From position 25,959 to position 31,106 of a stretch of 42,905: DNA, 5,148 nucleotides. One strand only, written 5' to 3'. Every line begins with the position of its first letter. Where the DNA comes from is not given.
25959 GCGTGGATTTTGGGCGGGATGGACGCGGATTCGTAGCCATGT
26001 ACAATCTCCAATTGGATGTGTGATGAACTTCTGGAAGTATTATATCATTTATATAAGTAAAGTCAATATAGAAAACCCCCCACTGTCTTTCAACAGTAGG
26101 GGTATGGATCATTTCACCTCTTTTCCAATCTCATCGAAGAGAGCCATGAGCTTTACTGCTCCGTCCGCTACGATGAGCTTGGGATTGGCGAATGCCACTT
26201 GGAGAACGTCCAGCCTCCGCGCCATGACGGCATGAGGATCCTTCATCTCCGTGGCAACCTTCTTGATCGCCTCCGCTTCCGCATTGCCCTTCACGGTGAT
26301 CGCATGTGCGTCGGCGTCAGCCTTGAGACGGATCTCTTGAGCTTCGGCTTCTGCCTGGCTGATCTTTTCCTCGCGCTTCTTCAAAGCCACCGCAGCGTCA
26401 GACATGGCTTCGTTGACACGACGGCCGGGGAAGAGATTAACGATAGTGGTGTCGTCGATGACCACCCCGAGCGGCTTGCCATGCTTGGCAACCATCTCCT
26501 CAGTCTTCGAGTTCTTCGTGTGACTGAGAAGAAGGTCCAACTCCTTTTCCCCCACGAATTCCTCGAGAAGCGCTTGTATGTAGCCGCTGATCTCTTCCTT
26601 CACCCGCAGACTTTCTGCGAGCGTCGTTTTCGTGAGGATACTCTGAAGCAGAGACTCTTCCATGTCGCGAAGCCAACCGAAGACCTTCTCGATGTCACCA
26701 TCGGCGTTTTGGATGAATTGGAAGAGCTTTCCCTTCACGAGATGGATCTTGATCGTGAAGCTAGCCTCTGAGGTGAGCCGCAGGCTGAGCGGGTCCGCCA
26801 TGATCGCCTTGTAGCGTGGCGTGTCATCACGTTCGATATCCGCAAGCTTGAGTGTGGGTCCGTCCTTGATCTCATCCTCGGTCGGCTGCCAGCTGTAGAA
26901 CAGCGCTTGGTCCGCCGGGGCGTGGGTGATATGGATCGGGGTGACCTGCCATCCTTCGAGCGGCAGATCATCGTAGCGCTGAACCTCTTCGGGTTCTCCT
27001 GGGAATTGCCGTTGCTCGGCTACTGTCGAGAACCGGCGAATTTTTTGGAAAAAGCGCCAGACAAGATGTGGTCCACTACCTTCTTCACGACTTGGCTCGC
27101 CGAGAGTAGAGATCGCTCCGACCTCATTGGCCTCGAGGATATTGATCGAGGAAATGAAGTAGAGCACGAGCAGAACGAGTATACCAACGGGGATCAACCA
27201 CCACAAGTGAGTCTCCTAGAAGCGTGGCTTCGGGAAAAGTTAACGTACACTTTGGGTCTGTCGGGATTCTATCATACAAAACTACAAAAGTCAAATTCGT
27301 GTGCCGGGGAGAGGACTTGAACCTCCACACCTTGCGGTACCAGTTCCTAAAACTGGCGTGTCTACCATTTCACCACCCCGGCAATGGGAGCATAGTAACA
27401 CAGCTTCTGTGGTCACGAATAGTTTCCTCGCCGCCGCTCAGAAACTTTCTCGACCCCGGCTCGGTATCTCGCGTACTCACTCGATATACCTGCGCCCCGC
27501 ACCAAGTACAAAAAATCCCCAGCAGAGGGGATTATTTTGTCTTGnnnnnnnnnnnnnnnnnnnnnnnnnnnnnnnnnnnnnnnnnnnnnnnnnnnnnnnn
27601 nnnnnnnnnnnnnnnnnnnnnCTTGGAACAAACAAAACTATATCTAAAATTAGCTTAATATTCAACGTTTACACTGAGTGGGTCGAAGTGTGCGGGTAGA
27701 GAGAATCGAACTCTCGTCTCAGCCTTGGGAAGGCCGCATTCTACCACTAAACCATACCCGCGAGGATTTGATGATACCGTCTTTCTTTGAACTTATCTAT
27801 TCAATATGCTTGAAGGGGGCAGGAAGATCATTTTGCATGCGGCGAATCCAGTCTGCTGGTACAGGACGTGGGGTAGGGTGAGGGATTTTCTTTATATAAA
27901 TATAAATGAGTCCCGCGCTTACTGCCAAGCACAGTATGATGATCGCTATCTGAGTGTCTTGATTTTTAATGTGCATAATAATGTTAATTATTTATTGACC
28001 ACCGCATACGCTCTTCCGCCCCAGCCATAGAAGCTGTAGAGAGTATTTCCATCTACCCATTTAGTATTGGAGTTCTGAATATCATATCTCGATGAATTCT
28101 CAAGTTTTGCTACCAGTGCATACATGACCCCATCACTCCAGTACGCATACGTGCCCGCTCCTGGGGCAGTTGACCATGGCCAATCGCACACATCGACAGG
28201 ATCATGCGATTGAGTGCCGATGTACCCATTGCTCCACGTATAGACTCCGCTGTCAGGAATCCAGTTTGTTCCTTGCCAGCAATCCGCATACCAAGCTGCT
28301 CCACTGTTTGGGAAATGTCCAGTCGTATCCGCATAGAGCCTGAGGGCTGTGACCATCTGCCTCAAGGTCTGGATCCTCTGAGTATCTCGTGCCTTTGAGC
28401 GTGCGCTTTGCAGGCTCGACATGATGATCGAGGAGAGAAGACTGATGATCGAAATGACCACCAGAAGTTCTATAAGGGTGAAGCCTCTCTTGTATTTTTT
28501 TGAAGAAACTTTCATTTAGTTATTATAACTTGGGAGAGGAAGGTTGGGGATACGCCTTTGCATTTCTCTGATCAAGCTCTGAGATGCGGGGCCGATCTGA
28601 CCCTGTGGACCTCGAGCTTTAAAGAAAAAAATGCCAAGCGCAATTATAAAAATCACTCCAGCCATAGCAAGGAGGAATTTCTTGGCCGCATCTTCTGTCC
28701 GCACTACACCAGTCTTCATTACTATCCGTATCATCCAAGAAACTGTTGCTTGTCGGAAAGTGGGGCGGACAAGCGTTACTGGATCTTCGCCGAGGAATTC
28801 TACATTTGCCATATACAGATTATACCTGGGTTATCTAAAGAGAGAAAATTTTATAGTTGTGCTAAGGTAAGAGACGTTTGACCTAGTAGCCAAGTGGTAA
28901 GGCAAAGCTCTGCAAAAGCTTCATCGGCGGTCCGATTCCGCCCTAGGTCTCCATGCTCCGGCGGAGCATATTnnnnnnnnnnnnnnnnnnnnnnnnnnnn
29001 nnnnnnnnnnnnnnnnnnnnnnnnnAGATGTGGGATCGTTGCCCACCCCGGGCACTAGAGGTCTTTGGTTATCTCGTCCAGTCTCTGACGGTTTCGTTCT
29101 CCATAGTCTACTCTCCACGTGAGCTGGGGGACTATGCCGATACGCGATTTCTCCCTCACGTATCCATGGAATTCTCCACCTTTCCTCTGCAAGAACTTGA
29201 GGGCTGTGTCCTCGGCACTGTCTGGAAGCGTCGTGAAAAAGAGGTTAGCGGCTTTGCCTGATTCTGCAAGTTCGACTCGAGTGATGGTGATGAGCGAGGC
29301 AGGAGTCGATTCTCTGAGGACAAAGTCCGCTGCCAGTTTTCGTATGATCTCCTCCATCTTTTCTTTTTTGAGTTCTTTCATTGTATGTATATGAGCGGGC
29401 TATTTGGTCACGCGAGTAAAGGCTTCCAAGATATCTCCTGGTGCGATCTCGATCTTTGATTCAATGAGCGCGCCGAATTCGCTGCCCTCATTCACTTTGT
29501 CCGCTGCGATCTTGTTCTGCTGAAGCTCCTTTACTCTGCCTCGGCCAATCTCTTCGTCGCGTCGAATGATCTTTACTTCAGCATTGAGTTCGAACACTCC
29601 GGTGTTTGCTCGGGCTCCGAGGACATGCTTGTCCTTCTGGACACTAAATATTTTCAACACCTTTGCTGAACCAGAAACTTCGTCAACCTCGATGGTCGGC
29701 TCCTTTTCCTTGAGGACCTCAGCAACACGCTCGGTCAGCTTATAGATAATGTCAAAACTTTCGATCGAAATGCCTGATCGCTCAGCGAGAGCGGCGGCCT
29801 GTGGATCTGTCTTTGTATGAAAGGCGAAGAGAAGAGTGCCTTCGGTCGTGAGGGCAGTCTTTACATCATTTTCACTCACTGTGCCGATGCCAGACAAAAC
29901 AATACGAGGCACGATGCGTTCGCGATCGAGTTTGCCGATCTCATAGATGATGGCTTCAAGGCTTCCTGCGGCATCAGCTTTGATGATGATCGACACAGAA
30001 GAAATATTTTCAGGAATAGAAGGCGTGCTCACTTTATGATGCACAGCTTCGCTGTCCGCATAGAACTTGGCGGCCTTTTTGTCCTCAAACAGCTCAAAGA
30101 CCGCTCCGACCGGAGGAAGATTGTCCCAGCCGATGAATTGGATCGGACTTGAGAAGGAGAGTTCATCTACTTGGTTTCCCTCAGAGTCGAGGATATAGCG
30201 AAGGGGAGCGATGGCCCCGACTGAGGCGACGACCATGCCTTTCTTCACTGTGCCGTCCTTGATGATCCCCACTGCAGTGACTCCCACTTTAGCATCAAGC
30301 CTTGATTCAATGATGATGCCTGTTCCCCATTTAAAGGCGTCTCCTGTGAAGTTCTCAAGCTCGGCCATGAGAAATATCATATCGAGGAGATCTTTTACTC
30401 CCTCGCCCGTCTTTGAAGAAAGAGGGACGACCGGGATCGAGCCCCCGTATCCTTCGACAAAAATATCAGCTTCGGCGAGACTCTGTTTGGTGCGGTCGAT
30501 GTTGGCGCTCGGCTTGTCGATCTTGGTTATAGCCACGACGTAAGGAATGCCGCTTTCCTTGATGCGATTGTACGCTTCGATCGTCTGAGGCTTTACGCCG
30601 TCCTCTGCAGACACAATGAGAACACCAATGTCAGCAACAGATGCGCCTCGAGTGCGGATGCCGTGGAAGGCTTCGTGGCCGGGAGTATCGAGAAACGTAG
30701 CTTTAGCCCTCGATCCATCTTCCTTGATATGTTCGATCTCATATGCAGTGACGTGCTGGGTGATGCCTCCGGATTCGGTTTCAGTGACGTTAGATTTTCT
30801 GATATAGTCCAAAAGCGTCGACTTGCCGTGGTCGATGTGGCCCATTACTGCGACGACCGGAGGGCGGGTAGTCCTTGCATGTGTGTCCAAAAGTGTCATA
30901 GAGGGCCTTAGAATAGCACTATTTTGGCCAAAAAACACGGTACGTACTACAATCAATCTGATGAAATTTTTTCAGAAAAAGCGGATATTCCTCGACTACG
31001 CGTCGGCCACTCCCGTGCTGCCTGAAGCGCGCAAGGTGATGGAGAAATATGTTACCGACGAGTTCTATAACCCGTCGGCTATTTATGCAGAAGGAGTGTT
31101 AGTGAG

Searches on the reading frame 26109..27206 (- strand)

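Call 5: search_protein_families(library=pfam, proteins=[window:26109-27206:-], max_evalue=0.001)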
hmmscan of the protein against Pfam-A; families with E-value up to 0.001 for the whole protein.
window:26109-27206:- (365 aa): 1 family
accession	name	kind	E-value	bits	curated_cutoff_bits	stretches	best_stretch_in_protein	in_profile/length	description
PF01145.31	Band_7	-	4.6e-13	50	23.6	1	24-289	3-176/176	SPFH domain / Band 7 family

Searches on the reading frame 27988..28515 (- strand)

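Call 57: search_protein_families(library=pfam, proteins=[window:27988-28515:-], max_evalue=0.001)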
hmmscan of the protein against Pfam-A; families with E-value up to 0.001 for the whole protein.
window:27988-28515:- (175 aa): 1 family
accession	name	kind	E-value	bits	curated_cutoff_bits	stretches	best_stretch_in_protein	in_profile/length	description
PF07963.17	N_methyl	-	6e-09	35.6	21.2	1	7-31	2-26/27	Prokaryotic N-terminal methylation motif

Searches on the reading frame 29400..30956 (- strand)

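Call 5: search_protein_families(library=pfam, proteins=[window:29400-30956:-], max_evalue=0.001)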
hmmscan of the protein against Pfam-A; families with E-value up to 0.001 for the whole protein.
window:29400-30956:- (518 aa): 7 families
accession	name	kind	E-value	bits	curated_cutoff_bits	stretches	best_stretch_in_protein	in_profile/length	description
PF00009.33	GTP_EFTU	-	1.4e-35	123.1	26.5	1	35-196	6-184/188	Elongation factor Tu GTP binding domain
PF11987.13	IF-2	-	1.6e-23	83.3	27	1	316-411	22-116/117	Translation-initiation factor 2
PF22042.2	EF-G_D2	-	5.2e-10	39.7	27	1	212-287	3-81/84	Elongation factor G domain 2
PF01926.29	MMR_HSR1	-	3.8e-09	37.1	21.9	1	35-145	2-113/113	50S ribosome-binding GTPase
PF03144.31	GTP_EFTU_D2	-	0.00053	20.8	30.3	0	445-498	3-58/73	Elongation factor Tu domain 2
PF03193.22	RsgA_GTPase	-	0.00073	19.8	30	0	108-193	23-103/174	RsgA GTPase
PF00350.29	Dynamin_N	-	0.00075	20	27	0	35-76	1-42/168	Dynamin family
